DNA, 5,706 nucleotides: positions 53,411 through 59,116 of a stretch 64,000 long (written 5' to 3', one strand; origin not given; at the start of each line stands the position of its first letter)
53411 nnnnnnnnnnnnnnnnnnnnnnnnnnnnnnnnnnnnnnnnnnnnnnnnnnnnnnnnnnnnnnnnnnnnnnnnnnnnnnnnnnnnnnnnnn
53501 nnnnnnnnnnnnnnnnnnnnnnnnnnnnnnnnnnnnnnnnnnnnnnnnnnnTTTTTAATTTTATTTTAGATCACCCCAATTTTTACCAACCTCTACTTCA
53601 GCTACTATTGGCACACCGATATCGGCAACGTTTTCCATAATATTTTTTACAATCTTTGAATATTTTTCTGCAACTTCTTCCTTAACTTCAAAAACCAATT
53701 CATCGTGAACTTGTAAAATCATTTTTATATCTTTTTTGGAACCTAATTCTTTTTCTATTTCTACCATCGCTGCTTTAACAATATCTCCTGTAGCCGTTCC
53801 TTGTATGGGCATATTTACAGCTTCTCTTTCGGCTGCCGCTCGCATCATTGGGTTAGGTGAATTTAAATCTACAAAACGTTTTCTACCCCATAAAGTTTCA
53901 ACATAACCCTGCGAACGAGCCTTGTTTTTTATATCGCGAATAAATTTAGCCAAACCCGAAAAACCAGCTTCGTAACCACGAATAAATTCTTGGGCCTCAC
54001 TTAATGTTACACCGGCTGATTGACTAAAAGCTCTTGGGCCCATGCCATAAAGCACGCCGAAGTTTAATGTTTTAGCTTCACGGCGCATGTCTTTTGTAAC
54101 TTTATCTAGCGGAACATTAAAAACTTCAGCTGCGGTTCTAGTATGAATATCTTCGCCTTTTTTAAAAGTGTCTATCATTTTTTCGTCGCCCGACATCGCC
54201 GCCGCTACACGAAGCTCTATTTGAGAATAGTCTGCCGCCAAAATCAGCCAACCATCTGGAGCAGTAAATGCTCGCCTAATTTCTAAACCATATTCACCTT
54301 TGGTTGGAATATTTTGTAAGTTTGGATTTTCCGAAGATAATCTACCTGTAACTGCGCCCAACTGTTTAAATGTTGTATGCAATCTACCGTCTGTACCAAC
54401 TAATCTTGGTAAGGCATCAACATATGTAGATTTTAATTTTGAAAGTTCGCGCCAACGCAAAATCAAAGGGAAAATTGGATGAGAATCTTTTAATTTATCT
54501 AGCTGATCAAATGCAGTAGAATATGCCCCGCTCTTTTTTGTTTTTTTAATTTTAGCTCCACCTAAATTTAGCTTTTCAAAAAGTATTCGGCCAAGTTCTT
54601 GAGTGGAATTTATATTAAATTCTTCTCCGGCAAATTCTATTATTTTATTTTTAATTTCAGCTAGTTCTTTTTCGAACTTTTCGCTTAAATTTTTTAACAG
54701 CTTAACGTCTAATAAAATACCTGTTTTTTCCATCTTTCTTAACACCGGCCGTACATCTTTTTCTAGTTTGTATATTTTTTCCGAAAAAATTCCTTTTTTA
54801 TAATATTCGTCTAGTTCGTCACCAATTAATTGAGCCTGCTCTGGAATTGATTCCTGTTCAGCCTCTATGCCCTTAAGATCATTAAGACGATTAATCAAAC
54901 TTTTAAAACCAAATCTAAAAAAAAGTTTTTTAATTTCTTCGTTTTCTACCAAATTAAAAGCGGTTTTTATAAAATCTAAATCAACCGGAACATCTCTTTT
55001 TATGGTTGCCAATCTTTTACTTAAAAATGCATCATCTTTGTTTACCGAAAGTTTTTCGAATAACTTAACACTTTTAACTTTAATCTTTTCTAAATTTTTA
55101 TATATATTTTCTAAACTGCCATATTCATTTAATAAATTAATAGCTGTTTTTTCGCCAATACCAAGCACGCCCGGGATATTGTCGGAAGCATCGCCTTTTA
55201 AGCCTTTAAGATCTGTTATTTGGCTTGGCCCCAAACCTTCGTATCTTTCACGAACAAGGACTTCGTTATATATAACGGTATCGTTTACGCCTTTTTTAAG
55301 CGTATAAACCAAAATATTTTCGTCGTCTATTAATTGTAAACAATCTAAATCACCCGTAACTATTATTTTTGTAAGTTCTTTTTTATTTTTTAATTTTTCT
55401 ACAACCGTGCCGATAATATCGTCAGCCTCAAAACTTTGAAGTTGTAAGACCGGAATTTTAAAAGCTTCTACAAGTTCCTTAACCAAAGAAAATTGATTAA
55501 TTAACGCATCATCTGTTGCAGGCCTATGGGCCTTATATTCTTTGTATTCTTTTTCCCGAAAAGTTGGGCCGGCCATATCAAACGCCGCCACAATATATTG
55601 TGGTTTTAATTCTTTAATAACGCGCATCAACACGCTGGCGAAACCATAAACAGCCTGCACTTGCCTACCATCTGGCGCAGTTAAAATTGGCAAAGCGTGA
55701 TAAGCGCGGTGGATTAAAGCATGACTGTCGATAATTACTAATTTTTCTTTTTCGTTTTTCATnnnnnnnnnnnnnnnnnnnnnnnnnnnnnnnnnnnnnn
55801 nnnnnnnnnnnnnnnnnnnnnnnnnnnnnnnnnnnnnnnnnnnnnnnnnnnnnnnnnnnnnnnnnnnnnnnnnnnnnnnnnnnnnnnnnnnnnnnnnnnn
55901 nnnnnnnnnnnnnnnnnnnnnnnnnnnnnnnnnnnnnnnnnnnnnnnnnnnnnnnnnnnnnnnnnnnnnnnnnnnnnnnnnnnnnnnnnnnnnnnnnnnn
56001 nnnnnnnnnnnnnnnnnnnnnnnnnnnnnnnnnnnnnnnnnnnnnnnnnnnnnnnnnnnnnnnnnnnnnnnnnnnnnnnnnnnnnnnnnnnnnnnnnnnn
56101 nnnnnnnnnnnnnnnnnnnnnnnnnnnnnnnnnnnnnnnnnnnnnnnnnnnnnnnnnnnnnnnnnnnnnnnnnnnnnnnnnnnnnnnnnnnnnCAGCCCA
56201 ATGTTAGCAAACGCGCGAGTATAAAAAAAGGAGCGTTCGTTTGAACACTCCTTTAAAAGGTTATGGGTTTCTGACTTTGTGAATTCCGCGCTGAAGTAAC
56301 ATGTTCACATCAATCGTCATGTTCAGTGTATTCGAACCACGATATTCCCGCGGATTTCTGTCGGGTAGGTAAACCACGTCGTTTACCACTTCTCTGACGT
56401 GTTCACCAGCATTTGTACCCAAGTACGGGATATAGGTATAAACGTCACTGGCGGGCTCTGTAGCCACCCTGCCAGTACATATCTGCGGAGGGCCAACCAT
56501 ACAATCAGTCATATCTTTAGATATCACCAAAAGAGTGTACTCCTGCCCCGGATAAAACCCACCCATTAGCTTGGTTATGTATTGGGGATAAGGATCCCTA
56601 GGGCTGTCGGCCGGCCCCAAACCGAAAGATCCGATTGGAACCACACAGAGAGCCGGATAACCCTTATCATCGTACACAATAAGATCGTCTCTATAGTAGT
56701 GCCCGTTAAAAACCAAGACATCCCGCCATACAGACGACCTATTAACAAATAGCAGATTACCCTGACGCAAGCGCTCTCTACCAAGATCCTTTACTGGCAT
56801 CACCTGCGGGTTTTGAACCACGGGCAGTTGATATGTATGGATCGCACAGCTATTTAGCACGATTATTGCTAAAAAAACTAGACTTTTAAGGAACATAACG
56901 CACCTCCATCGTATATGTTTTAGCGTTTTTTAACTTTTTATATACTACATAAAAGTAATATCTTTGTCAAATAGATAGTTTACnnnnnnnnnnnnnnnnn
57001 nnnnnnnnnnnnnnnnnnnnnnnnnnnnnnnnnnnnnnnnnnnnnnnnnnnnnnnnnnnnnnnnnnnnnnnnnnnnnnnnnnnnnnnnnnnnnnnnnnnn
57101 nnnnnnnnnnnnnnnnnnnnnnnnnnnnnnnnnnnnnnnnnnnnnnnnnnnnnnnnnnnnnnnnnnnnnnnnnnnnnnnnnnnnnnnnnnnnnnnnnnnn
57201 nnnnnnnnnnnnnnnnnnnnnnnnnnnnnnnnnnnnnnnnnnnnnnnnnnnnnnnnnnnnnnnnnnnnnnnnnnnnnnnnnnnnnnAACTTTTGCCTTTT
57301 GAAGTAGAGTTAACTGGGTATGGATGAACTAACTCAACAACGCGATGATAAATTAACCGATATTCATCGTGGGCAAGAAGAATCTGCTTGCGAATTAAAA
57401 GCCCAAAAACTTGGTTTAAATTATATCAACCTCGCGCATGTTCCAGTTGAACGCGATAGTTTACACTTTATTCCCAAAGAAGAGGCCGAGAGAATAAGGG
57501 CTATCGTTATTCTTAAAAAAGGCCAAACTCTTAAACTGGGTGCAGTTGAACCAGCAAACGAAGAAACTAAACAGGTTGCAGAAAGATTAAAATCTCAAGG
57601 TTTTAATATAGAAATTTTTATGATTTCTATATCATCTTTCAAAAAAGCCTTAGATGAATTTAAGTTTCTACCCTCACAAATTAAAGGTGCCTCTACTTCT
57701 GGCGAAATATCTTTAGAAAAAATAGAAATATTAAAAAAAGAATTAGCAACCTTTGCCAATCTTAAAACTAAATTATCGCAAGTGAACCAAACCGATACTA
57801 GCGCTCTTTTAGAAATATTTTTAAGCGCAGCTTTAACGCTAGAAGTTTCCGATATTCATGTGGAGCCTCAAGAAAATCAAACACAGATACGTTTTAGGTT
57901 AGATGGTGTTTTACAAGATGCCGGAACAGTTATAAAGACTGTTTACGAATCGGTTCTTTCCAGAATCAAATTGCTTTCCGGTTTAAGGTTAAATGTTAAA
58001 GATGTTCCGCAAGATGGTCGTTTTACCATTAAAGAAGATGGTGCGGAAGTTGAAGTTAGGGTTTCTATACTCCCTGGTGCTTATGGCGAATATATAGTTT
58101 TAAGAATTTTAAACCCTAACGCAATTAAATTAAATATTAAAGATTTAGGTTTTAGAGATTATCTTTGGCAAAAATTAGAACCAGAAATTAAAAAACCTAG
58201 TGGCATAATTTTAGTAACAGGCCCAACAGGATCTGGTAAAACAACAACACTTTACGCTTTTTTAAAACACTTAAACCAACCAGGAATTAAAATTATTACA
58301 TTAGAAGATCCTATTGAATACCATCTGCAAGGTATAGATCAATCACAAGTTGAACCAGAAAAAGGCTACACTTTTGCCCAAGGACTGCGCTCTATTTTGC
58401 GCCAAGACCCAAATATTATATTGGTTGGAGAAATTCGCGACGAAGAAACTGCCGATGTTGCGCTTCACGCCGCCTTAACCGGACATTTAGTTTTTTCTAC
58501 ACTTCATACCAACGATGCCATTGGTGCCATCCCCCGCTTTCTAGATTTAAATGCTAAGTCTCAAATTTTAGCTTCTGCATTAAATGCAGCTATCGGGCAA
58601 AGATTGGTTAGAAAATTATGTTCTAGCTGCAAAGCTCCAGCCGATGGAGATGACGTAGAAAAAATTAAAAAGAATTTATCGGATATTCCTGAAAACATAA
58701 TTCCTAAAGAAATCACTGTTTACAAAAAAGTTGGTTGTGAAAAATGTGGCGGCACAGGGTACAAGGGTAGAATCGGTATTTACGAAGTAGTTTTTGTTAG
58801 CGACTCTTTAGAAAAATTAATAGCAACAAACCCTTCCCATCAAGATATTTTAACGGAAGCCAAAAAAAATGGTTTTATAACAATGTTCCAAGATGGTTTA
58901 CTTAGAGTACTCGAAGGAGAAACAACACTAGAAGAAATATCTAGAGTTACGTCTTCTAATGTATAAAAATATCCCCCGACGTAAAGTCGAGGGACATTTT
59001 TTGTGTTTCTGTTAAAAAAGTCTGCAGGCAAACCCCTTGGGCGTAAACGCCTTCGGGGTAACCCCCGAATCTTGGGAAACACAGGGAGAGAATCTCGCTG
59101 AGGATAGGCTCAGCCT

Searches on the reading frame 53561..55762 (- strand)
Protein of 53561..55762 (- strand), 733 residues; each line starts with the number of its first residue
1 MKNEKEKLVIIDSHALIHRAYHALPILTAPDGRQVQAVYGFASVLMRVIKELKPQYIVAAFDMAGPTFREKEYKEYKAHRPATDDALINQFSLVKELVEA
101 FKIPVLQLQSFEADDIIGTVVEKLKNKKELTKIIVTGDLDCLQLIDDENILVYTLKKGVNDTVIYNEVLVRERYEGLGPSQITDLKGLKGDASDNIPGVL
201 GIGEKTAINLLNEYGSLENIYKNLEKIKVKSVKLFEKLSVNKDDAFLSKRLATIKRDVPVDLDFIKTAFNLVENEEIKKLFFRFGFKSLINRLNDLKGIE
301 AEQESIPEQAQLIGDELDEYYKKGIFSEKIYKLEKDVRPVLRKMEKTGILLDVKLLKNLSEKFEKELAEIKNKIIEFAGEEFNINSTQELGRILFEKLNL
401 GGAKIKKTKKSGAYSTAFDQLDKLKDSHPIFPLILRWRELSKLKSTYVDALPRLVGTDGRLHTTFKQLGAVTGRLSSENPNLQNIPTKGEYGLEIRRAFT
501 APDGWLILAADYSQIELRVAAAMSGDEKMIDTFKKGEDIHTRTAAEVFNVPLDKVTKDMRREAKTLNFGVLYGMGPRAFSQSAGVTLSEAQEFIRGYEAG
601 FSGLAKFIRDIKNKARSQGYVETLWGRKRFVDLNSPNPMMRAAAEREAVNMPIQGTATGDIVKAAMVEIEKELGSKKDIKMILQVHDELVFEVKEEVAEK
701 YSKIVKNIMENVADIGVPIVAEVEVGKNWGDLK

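Call 45: search_protein_families(library=pfam, proteins=[window:53561-55762:-], max_evalue=0.00001)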
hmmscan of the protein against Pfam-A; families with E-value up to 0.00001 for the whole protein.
window:53561-55762:- (733 aa): 3 families
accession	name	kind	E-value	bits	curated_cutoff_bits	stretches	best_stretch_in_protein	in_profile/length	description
PF00476.26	DNA_pol_A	-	2.9e-144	481.2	34.3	1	354-731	2-381/381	DNA polymerase family A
PF02739.22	5_3_exonuc_N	-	7.6e-51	172.5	34.3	1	7-174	1-163/164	5'-3' exonuclease, N-terminal resolvase-like domain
PF01367.25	5_3_exonuc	-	4.6e-33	114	40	1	178-269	2-91/97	5'-3' exonuclease, C-terminal SAM fold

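Call 51: search_protein_families(library=ncbifam, proteins=[window:53561-55762:-], max_evalue=0.001)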
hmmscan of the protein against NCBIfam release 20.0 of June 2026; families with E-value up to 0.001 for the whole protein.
window:53561-55762:- (733 aa): 14 families
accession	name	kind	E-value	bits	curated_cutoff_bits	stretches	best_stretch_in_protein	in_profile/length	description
NF004397.1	PRK05755.1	equivalog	1.6e-261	870.7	720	2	328-732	485-888/889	DNA polymerase I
TIGR00593.1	pola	equivalog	2e-248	827.2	600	2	329-733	487-890/890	DNA polymerase I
NF011539.0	PRK14975.1-3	equivalog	5.8e-78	262.7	640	1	329-730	227-626/628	bifunctional 3'-5' exonuclease/DNA polymerase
NF011547.0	PRK14976.1-4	equivalog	5.4e-77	258.9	305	1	6-294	2-289/291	5'-3' exonuclease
NF011541.0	PRK14975.2-1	equivalog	4.7e-68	230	871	1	341-733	222-637/645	bifunctional 3'-5' exonuclease/DNA polymerase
NF011540.0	PRK14975.1-4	equivalog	2.9e-64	217.6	601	1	338-729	197-573/576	bifunctional 3'-5' exonuclease/DNA polymerase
NF011545.0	PRK14976.1-2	equivalog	3.1e-54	184.2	434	1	4-286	5-285/287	5'-3' exonuclease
NF011546.0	PRK14976.1-3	equivalog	2.7e-53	181.2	347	1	6-296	3-293/297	5'-3' exonuclease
NF038380.1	phage_DpoZ_1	exception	6.3e-46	157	500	1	328-730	177-603/607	aminoadenine-incorporating DNA polymerase DpoZ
NF011542.0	PRK14975.2-2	equivalog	1.4e-43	149.1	1061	1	341-731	393-789/802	bifunctional 3'-5' exonuclease/DNA polymerase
NF007017.0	PRK09482.1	equivalog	1.7e-39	135.9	261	1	6-263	3-248/257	flap endonuclease Xni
NF011543.0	PRK14975.2-3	equivalog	1.1e-37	129.6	1139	1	459-730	541-836/853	bifunctional 3'-5' exonuclease/DNA polymerase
NF038381.1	phage_DpoZ_2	exception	4.5e-27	94.7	350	1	332-603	313-608/754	aminoadenine-incorporating DNA polymerase DpoZ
NF011538.0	PRK14975.1-1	equivalog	2.2e-21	75.9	389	1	365-574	204-385/557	bifunctional 3'-5' exonuclease/DNA polymerase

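Call 55: find_homologous_proteins(query=window:53561-55762:-)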
Query window:53561-55762:- (733 aa): 8000 proteins with E <= 0.001 among 8000 candidates; the best 120 are listed.
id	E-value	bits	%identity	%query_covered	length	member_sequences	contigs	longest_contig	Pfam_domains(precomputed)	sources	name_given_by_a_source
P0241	0.0e+0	1602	100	100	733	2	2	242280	PF01367.26,PF02739.23,PF00476.27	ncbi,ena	-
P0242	0.0e+0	1523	94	99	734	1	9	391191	PF01367.26,PF02739.23,PF00476.27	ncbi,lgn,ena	ncbi:MAG: DNA polymerase [Patescibacteria group bacterium]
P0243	0.0e+0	1514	94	99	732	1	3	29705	PF01367.26,PF02739.23,PF00476.27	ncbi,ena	ncbi:MAG: DNA polymerase [Patescibacteria group bacterium]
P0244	0.0e+0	1472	92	100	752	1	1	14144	PF01367.26,PF02739.23,PF00476.27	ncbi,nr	ncbi:MAG: DNA polymerase [bacterium]|nr:DNA polymerase [bacterium]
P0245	0.0e+0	1460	90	99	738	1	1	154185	PF01367.26,PF02739.23,PF00476.27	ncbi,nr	ncbi:MAG: DNA polymerase [bacterium]|nr:DNA polymerase [bacterium]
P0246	0.0e+0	1414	87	99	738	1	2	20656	PF01367.26,PF02739.23,PF00476.27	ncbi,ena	ncbi:MAG: DNA polymerase [Patescibacteria group bacterium]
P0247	0.0e+0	1290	79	99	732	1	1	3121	PF01367.26,PF02739.23,PF00476.27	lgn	-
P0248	0.0e+0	1281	79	100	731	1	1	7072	PF01367.26,PF02739.23,PF00476.27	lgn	-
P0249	0.0e+0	1274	78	100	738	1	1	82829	PF01367.26,PF02739.23,PF00476.27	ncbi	ncbi:MAG: DNA polymerase [Minisyncoccia bacterium]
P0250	0.0e+0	1271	78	99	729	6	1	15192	PF01367.26,PF02739.23,PF00476.27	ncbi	-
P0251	0.0e+0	1270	78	100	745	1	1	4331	PF01367.26,PF02739.23,PF00476.27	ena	-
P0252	0.0e+0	1232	79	97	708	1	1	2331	PF01367.26,PF02739.23,PF00476.27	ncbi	ncbi:MAG: DNA polymerase, partial [Patescibacteria group bacterium]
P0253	0.0e+0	1214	76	100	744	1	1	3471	PF01367.26,PF02739.23,PF00476.27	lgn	-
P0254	0.0e+0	1183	72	99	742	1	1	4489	PF01367.26,PF02739.23,PF00476.27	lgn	-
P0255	0.0e+0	1170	71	99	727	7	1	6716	PF01367.26,PF02739.23,PF00476.27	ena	-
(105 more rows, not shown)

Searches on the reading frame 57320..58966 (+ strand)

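Call 45: search_protein_families(library=pfam, proteins=[window:57320-58966:+], max_evalue=0.00001)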
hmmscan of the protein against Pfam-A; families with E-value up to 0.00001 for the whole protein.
window:57320-58966:+ (548 aa): 1 family
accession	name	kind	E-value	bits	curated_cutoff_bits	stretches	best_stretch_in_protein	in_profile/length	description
PF00437.27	T2SSE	-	4.4e-120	401.2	24.9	1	162-542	10-370/370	Type II/IV secretion system protein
